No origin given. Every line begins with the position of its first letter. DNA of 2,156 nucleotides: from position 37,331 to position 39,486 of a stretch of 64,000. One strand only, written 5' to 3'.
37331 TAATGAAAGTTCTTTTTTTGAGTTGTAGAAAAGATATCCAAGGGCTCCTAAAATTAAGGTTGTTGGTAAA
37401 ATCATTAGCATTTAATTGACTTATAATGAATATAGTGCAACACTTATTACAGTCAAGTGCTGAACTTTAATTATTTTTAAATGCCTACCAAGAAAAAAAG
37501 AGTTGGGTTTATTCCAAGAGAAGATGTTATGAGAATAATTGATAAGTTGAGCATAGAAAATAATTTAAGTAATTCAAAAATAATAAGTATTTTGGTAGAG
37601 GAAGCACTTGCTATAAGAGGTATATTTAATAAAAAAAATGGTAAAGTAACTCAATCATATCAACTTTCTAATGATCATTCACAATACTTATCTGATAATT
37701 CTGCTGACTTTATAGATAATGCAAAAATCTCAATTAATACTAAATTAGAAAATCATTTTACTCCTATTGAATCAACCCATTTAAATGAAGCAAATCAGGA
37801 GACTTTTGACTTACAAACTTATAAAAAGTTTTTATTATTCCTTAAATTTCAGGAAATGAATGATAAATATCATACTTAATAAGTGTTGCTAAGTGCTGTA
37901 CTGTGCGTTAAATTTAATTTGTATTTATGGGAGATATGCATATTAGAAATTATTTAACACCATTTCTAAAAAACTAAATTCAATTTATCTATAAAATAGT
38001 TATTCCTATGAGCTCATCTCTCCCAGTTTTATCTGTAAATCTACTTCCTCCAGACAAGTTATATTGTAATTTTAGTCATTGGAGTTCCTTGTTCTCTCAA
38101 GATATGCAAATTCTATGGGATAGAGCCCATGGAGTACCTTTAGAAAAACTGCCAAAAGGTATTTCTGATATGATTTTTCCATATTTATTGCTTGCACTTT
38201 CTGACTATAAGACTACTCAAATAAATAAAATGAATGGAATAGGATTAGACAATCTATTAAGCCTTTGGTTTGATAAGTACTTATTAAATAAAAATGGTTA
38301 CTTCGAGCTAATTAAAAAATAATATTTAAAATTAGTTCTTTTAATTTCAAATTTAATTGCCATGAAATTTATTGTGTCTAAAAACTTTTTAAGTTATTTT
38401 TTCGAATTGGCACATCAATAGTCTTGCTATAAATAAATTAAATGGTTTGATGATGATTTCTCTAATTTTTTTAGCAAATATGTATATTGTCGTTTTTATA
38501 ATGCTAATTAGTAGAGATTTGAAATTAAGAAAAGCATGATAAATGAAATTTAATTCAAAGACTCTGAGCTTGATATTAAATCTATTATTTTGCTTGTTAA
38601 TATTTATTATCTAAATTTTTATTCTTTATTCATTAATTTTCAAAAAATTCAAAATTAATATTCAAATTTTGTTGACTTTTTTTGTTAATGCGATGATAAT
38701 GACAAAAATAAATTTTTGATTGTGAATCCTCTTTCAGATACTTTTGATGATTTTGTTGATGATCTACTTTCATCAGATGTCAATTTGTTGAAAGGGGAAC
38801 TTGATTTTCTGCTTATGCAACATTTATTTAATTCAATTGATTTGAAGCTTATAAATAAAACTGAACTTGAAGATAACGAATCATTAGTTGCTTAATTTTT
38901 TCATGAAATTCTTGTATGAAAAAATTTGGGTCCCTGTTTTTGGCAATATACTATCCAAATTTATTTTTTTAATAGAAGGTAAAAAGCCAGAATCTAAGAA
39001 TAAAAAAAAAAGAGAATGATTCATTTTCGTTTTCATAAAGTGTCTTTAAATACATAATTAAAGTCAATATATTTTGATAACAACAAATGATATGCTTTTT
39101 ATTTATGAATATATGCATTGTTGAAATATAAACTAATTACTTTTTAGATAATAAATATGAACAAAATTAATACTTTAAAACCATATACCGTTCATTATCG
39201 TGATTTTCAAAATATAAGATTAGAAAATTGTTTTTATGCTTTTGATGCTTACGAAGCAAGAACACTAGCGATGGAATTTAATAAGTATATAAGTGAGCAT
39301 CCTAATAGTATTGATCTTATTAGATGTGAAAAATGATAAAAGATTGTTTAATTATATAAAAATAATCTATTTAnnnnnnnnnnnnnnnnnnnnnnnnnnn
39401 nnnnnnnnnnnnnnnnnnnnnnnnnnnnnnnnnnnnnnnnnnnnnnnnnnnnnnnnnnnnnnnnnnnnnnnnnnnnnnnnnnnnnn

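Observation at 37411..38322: RHH gene bracketed by four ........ motifs, including a 13-bp inverted repeat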

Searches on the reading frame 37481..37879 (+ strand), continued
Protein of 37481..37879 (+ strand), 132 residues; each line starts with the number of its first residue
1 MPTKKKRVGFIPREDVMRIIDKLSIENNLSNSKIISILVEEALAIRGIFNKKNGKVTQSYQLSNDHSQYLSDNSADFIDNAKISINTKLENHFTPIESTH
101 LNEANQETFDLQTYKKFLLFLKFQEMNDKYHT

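Call 48: find_encoding_contigs(protein=P0430, flank=3000, max_places=1)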
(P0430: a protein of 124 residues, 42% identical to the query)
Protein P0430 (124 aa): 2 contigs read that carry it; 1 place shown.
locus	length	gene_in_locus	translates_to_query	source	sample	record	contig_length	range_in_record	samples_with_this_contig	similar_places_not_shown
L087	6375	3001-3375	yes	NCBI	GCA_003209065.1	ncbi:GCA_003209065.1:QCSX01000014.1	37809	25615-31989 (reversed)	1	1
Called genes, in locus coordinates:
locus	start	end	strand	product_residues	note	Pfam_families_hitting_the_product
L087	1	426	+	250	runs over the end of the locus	-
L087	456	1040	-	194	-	PF00578:AhpC-TSA, PF08534:Redoxin, PF10417:1-cysPrx_C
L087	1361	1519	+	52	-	-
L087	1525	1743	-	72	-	-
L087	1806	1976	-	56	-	-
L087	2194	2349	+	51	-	-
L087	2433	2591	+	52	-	-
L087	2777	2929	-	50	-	-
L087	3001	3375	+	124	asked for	-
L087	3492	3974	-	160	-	PF00588:SpoU_methylase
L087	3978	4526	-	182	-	PF02283:CobU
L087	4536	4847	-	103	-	-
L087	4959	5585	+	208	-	PF11152:CCB2_CCB4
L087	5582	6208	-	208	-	PF06835:LptC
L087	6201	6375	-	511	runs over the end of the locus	PF00133:tRNA-synt_1, PF01406:tRNA-synt_1e (faint), PF09334:tRNA-synt_1g, PF00133:tRNA-synt_1, PF19303:Anticodon_3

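Call 49: find_encoding_contigs(protein=P0411, flank=3000, max_places=1)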
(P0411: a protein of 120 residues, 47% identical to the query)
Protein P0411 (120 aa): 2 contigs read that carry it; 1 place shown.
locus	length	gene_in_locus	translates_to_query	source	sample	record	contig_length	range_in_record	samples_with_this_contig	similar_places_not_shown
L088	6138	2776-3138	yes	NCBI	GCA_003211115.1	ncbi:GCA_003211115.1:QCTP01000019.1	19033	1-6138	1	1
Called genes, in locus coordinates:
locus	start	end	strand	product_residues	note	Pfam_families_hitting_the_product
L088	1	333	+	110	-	?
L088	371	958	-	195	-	PF00578:AhpC-TSA, PF08534:Redoxin, PF10417:1-cysPrx_C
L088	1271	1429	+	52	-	-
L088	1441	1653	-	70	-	-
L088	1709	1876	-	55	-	-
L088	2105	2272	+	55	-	-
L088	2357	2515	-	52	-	-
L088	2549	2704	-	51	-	-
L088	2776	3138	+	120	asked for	-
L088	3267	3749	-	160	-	PF00588:SpoU_methylase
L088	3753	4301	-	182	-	PF02283:CobU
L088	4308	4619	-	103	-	-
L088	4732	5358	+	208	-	PF11152:CCB2_CCB4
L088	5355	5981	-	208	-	PF06835:LptC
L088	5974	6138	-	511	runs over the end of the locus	PF00133:tRNA-synt_1, PF09334:tRNA-synt_1g, PF00133:tRNA-synt_1, PF01406:tRNA-synt_1e (weak), PF19303:Anticodon_3 (weak)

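Call 76: search_protein_families(library=padloc, proteins=[window:37481-37879:+], max_evalue=0.1)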
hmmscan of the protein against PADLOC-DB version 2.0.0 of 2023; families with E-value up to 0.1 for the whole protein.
window:37481-37879:+ (132 aa): 0 families

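Call 77: search_protein_families(library=phrogs, proteins=[window:37481-37879:+], max_evalue=0.1)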
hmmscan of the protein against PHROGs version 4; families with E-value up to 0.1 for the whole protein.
window:37481-37879:+ (132 aa): 3 families
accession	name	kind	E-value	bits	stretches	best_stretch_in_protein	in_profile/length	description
phrog_7325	-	transcription regulation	0.0065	17.6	1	14-58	65-109/151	CopG-like transcriptional repressor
phrog_26359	-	unknown function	0.014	16.3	1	4-57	54-105/189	-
phrog_15129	-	unknown function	0.025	15.5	1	1-55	1-55/81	-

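Call 87: find_encoding_contigs(protein=P0307, flank=1500, max_places=3)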
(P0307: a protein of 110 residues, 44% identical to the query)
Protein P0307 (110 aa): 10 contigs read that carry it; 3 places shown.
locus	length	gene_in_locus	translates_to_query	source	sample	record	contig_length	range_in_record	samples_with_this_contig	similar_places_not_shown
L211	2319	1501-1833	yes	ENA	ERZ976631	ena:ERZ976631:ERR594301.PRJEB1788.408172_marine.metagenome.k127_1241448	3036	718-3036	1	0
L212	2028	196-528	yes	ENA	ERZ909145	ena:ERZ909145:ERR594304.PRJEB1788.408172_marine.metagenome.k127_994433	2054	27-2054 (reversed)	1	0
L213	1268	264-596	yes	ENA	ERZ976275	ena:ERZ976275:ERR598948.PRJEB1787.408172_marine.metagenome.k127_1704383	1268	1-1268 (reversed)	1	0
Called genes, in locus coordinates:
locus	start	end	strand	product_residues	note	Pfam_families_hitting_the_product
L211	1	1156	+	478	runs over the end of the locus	PF21831:DUF6891, PF13475:DUF4116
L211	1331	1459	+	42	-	-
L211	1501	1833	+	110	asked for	-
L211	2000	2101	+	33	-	-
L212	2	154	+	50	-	?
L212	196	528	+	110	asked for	-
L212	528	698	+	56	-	-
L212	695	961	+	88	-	PF09493:DUF2389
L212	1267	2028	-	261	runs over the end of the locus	?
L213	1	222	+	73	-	?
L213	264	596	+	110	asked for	-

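Call 88: find_encoding_contigs(protein=P0342, flank=1500, max_places=2)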
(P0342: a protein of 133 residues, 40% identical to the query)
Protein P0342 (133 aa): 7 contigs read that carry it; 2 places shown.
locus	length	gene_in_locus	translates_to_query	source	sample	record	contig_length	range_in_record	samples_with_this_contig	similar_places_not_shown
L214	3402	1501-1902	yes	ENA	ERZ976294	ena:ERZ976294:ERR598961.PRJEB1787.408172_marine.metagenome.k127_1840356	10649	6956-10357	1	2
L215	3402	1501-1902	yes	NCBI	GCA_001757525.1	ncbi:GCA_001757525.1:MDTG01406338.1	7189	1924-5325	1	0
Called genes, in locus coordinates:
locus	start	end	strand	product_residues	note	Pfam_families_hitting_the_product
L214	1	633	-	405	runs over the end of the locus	PF00890:FAD_binding_2 (weak), PF01134:GIDA (faint), PF01266:DAO (faint), PF03486:HI0933_like, PF07992:Pyr_redox_2 (faint), PF13738:Pyr_redox_3 (faint), PF22780:HI0933_like_1st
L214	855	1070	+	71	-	-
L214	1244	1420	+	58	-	-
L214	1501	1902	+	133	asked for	-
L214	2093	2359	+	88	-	-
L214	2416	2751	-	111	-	-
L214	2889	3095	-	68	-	-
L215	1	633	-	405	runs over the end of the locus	PF00890:FAD_binding_2 (weak), PF01134:GIDA (faint), PF01266:DAO (faint), PF03486:HI0933_like, PF07992:Pyr_redox_2 (faint), PF13738:Pyr_redox_3 (faint), PF22780:HI0933_like_1st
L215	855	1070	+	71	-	-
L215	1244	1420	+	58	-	-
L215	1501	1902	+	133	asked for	-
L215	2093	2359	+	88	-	-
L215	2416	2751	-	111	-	-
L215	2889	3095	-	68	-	-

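Call 89: find_encoding_contigs(protein=P0457, flank=1500, max_places=2)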
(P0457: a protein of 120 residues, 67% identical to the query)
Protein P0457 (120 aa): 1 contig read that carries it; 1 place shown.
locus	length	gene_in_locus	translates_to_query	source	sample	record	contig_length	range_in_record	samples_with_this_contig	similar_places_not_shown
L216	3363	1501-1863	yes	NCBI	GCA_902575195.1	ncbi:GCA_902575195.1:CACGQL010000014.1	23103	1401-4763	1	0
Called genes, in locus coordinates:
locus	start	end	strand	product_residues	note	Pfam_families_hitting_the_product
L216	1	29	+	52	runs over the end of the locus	-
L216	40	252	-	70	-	-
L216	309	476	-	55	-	-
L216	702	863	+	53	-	-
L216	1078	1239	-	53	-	-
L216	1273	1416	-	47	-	-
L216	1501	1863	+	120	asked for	-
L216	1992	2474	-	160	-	PF00588:SpoU_methylase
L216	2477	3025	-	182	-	PF02283:CobU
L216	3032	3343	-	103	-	-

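Call 90: find_encoding_contigs(protein=P0288, flank=1500, max_places=2)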
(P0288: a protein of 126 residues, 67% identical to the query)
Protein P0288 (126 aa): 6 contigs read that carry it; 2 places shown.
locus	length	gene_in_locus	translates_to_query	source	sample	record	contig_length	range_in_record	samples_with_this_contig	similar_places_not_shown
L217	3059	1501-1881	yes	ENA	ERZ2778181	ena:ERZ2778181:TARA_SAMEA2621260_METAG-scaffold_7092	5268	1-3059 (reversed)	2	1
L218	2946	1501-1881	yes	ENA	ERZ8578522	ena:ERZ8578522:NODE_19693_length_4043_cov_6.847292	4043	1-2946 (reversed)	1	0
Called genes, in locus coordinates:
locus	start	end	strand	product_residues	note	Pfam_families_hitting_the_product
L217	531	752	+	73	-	-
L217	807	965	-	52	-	-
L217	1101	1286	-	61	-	-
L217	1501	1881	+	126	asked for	-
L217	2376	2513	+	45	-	-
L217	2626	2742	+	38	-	-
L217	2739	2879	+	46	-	-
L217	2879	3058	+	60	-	?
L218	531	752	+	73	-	-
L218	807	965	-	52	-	-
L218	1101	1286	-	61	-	-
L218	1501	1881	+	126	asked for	-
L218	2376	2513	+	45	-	-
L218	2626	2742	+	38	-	-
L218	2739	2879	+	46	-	-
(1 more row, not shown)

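Call 97: list_cluster_members(proteins=[P0121, P0130, P0131, P0138, P0160, P0186, P0284, P0194, P0369, P0430])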
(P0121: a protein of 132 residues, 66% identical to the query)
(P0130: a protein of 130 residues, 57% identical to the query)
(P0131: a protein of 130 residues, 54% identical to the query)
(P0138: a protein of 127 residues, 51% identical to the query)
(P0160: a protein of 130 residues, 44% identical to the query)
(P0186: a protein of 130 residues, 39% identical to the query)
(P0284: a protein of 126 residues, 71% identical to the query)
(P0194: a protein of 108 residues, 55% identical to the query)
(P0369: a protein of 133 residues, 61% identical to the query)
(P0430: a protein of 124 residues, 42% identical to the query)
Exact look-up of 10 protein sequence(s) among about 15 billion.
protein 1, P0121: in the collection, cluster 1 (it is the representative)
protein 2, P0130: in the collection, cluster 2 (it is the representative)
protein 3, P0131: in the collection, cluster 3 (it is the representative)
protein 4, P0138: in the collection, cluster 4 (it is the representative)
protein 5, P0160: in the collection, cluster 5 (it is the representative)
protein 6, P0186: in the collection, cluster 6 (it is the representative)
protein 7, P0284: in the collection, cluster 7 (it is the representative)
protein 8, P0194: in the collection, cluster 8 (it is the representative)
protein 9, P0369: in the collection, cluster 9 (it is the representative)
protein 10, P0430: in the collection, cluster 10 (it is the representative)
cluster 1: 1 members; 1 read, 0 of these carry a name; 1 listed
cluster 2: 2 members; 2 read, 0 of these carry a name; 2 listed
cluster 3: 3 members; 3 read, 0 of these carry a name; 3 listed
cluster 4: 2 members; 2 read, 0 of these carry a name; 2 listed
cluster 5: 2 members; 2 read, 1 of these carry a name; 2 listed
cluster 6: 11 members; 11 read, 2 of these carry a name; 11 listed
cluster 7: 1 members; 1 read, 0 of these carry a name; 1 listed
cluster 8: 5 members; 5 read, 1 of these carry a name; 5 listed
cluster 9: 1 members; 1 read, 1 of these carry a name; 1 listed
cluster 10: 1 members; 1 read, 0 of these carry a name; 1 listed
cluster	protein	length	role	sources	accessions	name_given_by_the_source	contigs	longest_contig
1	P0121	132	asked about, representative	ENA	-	-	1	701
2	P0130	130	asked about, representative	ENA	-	-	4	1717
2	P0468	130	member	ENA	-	-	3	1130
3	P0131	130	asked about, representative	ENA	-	-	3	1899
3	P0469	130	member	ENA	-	-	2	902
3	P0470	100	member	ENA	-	-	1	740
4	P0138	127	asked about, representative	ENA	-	-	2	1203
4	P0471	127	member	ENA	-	-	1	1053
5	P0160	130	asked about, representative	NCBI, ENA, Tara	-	strand:+ start:239 stop:631 length:393 start_codon:yes stop_codon:yes gene_type:complete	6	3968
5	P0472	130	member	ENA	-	-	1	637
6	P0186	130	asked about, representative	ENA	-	-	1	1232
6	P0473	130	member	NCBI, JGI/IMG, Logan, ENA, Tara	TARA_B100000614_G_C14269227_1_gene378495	strand:- start:110 stop:502 length:393 start_codon:yes stop_codon:yes gene_type:complete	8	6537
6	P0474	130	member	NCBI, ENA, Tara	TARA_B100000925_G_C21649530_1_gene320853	strand:- start:71 stop:463 length:393 start_codon:yes stop_codon:yes gene_type:complete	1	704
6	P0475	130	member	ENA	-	-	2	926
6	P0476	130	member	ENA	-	-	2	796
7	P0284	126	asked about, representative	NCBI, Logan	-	-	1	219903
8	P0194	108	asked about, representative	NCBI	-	-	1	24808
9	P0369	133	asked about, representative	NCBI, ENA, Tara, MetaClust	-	strand:- start:9956 stop:10357 length:402 start_codon:yes stop_codon:yes ... | TARA_122_DCM_0.45-0.8_scaffold185520_1_gene169890 "" ""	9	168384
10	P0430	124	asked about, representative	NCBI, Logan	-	-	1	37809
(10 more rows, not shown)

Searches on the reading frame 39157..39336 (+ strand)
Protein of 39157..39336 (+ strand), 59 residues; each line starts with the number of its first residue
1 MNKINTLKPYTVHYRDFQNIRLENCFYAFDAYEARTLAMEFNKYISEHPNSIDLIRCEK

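Call 4: search_protein_families(library=pfam, proteins=[window:39157-39336:+], max_evalue=1)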
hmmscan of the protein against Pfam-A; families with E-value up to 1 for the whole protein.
window:39157-39336:+ (59 aa): 1 family
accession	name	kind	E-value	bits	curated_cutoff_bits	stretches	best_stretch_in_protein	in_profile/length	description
PF18882.5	DUF5647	-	0.19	12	27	1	36-54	8-26/79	Family of unknown function (DUF5647)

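Call 7: search_protein_families(library=ncbifam, proteins=[window:39157-39336:+], max_evalue=1)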
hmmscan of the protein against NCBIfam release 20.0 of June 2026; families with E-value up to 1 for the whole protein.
window:39157-39336:+ (59 aa): 0 families
